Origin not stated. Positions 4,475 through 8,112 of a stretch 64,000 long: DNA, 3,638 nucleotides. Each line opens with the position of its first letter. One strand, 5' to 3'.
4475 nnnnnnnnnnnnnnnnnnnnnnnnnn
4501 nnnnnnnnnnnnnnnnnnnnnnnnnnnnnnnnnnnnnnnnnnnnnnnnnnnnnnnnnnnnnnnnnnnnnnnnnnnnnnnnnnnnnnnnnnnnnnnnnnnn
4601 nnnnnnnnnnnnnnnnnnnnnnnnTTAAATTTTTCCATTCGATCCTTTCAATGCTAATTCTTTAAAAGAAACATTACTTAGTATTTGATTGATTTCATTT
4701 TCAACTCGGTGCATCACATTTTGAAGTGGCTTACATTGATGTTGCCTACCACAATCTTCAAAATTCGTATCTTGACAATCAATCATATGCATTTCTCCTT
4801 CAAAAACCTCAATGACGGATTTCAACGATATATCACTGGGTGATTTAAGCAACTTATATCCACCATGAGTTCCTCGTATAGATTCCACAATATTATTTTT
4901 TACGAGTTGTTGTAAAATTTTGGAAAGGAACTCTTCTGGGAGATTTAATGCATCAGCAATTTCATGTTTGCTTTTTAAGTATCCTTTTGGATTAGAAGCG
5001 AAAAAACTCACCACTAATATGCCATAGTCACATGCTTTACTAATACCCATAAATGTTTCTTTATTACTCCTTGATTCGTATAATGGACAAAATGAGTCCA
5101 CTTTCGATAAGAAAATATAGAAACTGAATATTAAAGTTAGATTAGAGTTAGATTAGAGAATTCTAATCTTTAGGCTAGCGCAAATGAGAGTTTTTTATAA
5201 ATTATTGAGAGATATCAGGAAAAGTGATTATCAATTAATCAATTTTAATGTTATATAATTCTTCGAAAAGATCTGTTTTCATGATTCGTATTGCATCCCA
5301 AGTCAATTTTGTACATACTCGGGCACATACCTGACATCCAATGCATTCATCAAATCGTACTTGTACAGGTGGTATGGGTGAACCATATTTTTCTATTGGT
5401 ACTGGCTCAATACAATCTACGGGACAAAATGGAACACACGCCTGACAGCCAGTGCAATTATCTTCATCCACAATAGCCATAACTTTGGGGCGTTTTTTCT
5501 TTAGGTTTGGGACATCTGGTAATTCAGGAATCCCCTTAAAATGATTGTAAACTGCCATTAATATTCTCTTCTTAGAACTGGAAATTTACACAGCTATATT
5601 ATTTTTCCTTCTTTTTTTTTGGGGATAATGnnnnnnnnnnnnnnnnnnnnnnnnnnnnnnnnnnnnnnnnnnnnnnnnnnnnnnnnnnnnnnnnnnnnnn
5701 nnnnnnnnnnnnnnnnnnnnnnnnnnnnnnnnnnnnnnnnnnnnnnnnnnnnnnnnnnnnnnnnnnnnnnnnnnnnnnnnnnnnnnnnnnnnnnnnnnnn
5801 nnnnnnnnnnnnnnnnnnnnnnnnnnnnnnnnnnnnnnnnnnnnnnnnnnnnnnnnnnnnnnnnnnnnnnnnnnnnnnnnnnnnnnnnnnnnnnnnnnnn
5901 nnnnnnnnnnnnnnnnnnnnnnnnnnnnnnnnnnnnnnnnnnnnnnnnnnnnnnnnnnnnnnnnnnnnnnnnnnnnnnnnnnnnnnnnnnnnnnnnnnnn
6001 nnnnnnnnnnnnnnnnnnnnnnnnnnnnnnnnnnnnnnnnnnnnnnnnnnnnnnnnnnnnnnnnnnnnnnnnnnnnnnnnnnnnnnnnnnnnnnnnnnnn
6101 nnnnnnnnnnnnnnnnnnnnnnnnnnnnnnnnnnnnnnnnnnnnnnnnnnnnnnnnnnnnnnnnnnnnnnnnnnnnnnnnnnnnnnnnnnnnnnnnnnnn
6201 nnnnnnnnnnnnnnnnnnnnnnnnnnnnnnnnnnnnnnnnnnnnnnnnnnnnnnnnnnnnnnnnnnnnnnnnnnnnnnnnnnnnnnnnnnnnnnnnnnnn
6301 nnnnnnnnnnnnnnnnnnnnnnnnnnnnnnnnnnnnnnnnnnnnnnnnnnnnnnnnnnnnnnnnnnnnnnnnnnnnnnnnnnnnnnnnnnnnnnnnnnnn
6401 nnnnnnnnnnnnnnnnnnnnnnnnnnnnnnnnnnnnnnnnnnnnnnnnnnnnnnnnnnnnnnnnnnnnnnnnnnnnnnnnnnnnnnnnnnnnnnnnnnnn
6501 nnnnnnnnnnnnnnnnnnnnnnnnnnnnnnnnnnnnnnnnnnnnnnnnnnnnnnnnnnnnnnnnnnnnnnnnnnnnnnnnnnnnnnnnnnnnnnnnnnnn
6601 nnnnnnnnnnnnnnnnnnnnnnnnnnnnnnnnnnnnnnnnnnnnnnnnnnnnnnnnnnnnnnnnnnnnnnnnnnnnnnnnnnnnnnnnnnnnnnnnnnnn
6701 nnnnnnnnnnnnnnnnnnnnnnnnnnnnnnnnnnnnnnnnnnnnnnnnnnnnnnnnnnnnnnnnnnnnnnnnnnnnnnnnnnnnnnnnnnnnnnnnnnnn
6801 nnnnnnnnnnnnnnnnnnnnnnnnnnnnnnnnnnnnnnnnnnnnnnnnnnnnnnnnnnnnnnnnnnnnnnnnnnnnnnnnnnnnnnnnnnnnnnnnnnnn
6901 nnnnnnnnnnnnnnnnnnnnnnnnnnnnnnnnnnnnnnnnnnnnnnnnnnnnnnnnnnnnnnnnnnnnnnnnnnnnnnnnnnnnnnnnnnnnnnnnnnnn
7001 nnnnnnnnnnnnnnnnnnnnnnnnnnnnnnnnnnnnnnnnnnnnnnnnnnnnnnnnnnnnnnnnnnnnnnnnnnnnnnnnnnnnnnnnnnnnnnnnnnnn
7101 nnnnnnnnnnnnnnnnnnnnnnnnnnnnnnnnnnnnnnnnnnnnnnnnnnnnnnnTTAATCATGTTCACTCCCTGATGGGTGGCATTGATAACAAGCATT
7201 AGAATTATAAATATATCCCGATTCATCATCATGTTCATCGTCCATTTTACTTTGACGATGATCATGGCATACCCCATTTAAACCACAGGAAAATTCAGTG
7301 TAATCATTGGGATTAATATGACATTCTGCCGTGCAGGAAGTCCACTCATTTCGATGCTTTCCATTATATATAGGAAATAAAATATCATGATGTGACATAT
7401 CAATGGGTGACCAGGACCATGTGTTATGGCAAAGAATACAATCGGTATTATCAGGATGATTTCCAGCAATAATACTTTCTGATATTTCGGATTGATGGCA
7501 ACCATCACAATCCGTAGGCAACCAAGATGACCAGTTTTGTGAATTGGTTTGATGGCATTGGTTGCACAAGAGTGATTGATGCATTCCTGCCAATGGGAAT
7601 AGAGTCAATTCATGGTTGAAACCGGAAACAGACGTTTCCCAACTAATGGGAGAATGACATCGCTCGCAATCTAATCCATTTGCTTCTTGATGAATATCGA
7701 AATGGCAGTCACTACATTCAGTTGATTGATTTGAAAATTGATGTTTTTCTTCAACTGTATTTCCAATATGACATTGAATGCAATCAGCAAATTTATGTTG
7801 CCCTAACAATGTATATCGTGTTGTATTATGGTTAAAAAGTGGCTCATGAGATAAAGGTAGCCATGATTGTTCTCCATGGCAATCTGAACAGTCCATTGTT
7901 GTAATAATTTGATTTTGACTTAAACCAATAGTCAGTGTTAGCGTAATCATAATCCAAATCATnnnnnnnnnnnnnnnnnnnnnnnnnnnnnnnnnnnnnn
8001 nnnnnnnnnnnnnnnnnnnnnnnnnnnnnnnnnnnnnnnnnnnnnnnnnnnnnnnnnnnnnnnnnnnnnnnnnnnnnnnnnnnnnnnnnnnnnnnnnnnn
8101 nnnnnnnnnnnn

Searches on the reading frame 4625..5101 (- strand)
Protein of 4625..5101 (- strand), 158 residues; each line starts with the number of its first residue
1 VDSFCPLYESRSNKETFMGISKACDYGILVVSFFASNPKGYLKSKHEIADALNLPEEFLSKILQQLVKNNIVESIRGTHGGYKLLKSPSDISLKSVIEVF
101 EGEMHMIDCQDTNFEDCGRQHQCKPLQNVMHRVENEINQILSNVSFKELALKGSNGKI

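Call 3: search_protein_families(library=pfam, proteins=[window:4625-5101:-], max_evalue=0.1)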
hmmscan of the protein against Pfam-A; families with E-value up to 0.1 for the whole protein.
window:4625-5101:- (158 aa): 9 families
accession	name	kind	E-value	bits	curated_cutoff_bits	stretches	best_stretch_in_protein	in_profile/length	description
PF02082.26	Rrf2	-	1.3e-31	109.9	30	1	20-150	1-130/132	Iron-dependent Transcriptional regulator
PF03444.21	HrcA_DNA-bdg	-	0.0031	17.6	21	1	39-83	21-64/79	Winged helix-turn-helix transcription repressor, HrcA DNA-binding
PF13545.12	HTH_Crp_2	-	0.0056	17.1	27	1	44-77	24-56/70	Crp-like helix-turn-helix domain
PF01978.25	TrmB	-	0.0094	16.2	25.6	1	46-83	26-63/68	Sugar-specific transcriptional regulator TrmB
PF00538.25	Linker_histone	-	0.013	16.1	22.4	1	40-84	28-73/74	linker histone H1 and H5 family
PF22167.2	PH0730-like_N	-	0.014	15.9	30.2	1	28-77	5-51/60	PH0730-like, N-terminal domain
PF12802.13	MarR_2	-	0.055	14.1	27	1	30-75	10-53/61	MarR family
PF00646.38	F-box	-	0.059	13.8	20.5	0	52-66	2-16/43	F-box domain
PF14394.12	DUF4423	-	0.079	13.2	30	0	45-97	39-93/165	Domain of unknown function (DUF4423)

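Call 4: search_protein_families(library=ncbifam, proteins=[window:4625-5101:-], max_evalue=0.1)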
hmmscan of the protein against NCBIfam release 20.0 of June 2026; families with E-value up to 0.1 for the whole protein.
window:4625-5101:- (158 aa): 11 families
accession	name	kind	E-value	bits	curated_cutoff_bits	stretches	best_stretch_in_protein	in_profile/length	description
TIGR00738.1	rrf2_super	superfamily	4.3e-30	104.3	73.3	1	18-150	1-131/132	Rrf2 family transcriptional regulator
TIGR02944.1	suf_reg_Xantho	equivalog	1.6e-22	80.3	110.65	1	19-148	3-129/130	SUF system Fe-S cluster assembly regulator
NF008886.0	PRK11920.1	equivalog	9.9e-22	77.3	193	1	18-150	1-131/153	iron-responsive transcriptional regulator RirA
NF047409.1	Cys_reg_CymR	equivalog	9.3e-18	64.7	195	1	18-151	1-125/139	cysteine metabolism transcriptional regulator CymR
TIGR02010.1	IscR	equivalog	5e-15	55.5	207.55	1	47-150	30-130/135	Fe-S cluster assembly transcriptional regulator IscR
NF008240.0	PRK11014.1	equivalog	4.3e-13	49.5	182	1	21-149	4-127/141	nitric oxide-sensing transcriptional repressor NsrR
NF008110.0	PRK10857.1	equivalog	7e-09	35.7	275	1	55-150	38-130/164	Fe-S cluster assembly transcriptional regulator IscR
NF041852.1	trans_reg_HypR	equivalog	7.6e-06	26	180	1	30-107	11-87/139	redox-sensitive transcriptional regulator HypR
NF011405.0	PRK14830.1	equivalog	0.00012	21.8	304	1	21-79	60-118/251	undecaprenyl pyrophosphate synthase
NF011408.0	PRK14834.1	equivalog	0.014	14.9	348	1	22-78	56-112/252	isoprenyl transferase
NF011413.0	PRK14840.1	equivalog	0.063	12.9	410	1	20-73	59-112/250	isoprenyl transferase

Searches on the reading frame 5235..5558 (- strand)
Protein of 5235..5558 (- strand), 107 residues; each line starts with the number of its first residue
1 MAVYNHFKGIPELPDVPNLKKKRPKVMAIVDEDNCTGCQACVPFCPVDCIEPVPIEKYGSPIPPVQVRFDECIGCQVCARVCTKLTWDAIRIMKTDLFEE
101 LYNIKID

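Call 3: search_protein_families(library=pfam, proteins=[window:5235-5558:-], max_evalue=0.1)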
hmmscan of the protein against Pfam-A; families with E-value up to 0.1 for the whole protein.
window:5235-5558:- (107 aa): 17 families
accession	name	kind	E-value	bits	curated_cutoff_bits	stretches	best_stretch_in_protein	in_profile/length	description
PF14697.11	Fer4_21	-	2.3e-12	47.3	35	2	23-51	29-58/59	4Fe-4S dicluster domain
PF00037.32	Fer4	-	2.8e-10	40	21.1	2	29-51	2-24/24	4Fe-4S binding domain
PF12838.12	Fer4_7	-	5.3e-10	40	27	2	34-83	1-49/52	4Fe-4S dicluster domain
PF12797.12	Fer4_2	-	9.7e-09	35.1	24.5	2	29-47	4-22/22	4Fe-4S binding domain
PF12800.12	Fer4_4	-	1.8e-07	31.3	24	2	33-47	2-16/17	4Fe-4S binding domain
PF13187.11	Fer4_9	-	2.7e-06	27.7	27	2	34-84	1-49/52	4Fe-4S dicluster domain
PF13183.11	Fer4_8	-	7.3e-06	26.9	27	2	33-48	52-67/68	4Fe-4S dicluster domain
PF13237.11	Fer4_10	-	1.1e-05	25.7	25.5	1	29-82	3-52/53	4Fe-4S dicluster domain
PF25160.1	LdpA_Fe-S-bd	-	2.6e-05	24.4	27.6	1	30-53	23-46/49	LdpA Fe-S cluster-binding domain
PF13534.11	Fer4_17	-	0.00011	23.1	22.2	1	71-87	1-17/61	4Fe-4S dicluster domain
PF12837.12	Fer4_6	-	0.00057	20.2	25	1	29-50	3-24/24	4Fe-4S binding domain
PF13746.11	Fer4_18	-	0.0023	18.5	27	0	21-48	47-74/114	4Fe-4S dicluster domain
PF13459.11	Fer4_15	-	0.0043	18.2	22.4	0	70-85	6-21/66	4Fe-4S single cluster domain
PF13484.11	Fer4_16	-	0.012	16.9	30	0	34-83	1-64/66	4Fe-4S double cluster binding domain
PF05077.17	DUF678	-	0.019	15.5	24.1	1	20-41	11-31/74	Protein of unknown function (DUF678)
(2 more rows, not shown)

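Call 4: search_protein_families(library=ncbifam, proteins=[window:5235-5558:-], max_evalue=0.1)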
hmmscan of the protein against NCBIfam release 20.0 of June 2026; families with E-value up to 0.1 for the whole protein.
window:5235-5558:- (107 aa): 84 families (the best 25 are shown)
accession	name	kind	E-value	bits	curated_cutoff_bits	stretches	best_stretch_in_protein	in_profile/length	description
TIGR02936.1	fdxN_nitrog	equivalog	3.9e-11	42.9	80.55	2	23-50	60-87/91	ferredoxin III, nif-specific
TIGR01944.1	rnfB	subfamily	1e-08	35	68.7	1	20-84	100-157/190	RnfABCDGE type electron transport complex subunit B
TIGR02179.1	PorD_KorD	subfamily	2.5e-08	33.9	60.05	1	27-85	19-70/78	2-oxoacid:acceptor oxidoreductase, delta subunit, pyruvate/2-ketoisovalerate family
NF005415.0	PRK06991.1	equivalog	2e-07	30.9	281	1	24-56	106-138/284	electron transport complex subunit RsxB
NF040864.1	HgcB_ferredoxin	equivalog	2e-07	30.8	99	2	25-51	36-62/93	mercury methylation ferredoxin HgcB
NF042909.1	FMH_DH_FwdF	exception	3.1e-07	29.8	375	1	29-94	253-315/336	tungsten-dependent formylmethanofuran dehydrogenase subunit FwdF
TIGR04395.1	cutC_activ_rSAM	equivalog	4.6e-07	29.4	360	1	17-93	40-106/309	choline TMA-lyase-activating enzyme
NF006446.0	PRK08764.1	equivalog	5.8e-07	29.5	220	1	25-53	108-136/139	Rnf electron transport complex subunit RnfB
TIGR01971.1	NuoI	subfamily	1.2e-06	28.2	113.05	2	70-94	42-63/121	NADH-quinone oxidoreductase, chain I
NF003475.0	PRK05113.1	equivalog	1.7e-06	28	203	1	25-57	135-167/190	electron transport complex subunit RsxB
NF045874.1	Vhu_polyferre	exception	2e-06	26.8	600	1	13-92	109-176/381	F420-non-reducing hydrogenase associated-polyferredoxin VhuB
NF040612.1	F420_dehyd_FpoI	exception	4.9e-06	26.4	180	2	71-96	43-65/135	F420H2 dehydrogenase subunit FpoI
NF004540.0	PRK05888.2-1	equivalog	1.3e-05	24.8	215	1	14-84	25-100/139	NADH-quinone oxidoreductase subunit NuoI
NF040684.1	PorD_Arch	equivalog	1.6e-05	24.9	120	1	28-84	27-76/85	pyruvate synthase subunit PorD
NF006221.0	PRK08348.1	subfamily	2.2e-05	24.2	124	2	16-55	29-66/136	NADH-plastoquinone oxidoreductase subunit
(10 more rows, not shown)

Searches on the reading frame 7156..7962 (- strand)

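Call 3: search_protein_families(library=pfam, proteins=[window:7156-7962:-], max_evalue=0.1)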
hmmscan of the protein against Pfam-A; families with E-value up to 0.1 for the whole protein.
window:7156-7962:- (268 aa): 4 families
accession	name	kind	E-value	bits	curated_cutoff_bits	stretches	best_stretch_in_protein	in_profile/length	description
PF14522.11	Cytochrome_C7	-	4.1e-11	43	24.8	2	89-157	6-67/67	Cytochrome c7 and related cytochrome c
PF02085.21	Cytochrom_CIII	-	0.001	19.8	22.9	2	69-156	20-101/101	Class III cytochrome C family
PF22113.1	Mtrc-MtrF_II-IV_dom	-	0.0012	18.8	30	0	19-143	3-94/176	Outer membrane cytochrome MtrC/MtrF-like, domains II/IV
PF14537.11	Cytochrom_c3_2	-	0.017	16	25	0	23-104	7-79/79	Cytochrome c3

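Call 4: search_protein_families(library=ncbifam, proteins=[window:7156-7962:-], max_evalue=0.1)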
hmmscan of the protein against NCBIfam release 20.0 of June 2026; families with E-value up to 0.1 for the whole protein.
window:7156-7962:- (268 aa): 2 families
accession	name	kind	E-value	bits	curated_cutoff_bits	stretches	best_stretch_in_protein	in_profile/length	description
TIGR01904.2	GSu_C4xC__C2xCH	domain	0.03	14.1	27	1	135-170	28-71/73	CxxxxCH/CxxCH domain c-type cytochrome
TIGR03508.1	decahem_SO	subfamily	0.049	13.1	192.2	0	20-93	32-106/258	DmsE family decaheme c-type cytochrome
